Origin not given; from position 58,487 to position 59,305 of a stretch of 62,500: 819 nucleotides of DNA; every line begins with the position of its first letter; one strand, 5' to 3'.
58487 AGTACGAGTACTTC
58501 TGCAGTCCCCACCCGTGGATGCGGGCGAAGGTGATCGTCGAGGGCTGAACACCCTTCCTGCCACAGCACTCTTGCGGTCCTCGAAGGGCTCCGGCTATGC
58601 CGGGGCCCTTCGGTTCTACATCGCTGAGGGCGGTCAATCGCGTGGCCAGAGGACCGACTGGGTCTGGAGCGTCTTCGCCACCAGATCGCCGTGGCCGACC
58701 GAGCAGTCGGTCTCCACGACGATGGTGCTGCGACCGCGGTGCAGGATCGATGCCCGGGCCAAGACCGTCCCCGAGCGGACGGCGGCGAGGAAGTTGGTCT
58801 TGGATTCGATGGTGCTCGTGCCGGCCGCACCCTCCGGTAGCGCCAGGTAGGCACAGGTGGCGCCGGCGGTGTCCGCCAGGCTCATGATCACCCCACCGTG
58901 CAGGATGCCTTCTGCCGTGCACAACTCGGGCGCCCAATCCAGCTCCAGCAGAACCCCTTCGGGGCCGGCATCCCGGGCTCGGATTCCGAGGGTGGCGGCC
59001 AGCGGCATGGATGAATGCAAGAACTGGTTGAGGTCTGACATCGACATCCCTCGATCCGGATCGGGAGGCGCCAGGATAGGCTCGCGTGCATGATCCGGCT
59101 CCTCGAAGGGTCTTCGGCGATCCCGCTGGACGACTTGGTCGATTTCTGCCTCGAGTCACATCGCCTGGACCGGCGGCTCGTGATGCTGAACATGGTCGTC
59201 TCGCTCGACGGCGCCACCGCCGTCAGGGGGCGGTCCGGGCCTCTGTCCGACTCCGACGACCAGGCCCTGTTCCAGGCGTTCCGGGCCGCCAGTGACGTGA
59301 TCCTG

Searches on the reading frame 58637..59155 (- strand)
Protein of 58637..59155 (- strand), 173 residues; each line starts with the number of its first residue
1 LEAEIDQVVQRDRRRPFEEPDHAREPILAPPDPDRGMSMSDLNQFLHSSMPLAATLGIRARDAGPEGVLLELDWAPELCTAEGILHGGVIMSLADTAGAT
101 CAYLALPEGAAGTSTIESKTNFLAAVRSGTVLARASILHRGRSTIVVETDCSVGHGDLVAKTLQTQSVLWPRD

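Call 35: search_protein_families(library=pfam, proteins=[window:58637-59155:-], max_evalue=0.00001)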
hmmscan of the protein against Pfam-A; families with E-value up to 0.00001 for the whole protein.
window:58637-59155:- (173 aa): 2 families
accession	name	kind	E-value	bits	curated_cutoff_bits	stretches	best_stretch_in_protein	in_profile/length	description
PF03061.28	4HBT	-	4.7e-15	56.1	20.6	1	83-150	2-69/79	Thioesterase superfamily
PF13622.12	4HBT_3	-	9.7e-06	26.2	24.3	0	83-152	9-70/83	Acyl-CoA thioesterase N-terminal domain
